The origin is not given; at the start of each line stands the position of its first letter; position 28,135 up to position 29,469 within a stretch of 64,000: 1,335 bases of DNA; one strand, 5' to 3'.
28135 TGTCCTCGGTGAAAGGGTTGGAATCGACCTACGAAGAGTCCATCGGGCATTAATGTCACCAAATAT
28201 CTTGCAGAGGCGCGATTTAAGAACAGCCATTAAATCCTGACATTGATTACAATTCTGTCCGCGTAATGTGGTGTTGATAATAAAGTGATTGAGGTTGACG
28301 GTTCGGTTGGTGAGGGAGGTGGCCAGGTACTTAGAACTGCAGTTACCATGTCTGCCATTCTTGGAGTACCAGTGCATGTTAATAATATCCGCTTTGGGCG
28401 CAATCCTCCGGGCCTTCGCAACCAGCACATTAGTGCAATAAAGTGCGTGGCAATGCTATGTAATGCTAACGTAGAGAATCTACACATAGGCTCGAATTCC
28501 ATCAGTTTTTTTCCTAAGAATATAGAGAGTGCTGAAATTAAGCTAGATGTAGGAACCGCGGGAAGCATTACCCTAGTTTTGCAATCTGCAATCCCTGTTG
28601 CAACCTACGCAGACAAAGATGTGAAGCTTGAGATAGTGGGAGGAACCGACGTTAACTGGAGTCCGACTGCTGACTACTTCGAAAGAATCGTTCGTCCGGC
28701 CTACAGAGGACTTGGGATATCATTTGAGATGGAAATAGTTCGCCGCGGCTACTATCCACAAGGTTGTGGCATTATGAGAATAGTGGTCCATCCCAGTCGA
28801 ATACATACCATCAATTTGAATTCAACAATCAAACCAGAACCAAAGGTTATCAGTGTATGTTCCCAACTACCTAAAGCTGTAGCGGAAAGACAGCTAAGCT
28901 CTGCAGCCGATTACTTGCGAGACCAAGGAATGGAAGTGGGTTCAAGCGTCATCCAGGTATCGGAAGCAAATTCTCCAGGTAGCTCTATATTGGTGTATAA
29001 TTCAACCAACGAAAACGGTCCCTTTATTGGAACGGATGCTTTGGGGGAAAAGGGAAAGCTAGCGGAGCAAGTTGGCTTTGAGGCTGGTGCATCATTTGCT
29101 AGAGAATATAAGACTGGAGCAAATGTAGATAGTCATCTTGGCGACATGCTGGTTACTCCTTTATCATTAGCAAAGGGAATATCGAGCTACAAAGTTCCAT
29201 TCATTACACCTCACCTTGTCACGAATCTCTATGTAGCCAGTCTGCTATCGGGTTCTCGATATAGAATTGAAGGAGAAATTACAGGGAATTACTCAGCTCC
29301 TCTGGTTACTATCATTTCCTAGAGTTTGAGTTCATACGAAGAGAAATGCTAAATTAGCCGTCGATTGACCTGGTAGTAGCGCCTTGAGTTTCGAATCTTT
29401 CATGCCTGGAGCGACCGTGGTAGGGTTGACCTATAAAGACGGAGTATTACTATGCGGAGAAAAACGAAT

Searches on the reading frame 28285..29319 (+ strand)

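Call 62: search_protein_families(library=pfam, proteins=[window:28285-29319:+], max_evalue=0.01)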
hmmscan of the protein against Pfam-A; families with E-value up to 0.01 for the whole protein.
window:28285-29319:+ (345 aa): 2 families
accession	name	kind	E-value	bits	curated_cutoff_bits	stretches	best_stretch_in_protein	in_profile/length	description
PF01137.26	RTC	-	1.7e-71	240.4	27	1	9-327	2-220/221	RNA 3'-terminal phosphate cyclase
PF05189.18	RTC_insert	-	1.7e-13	51.3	23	1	188-274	11-100/102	RNA 3'-terminal phosphate cyclase (RTC), insert domain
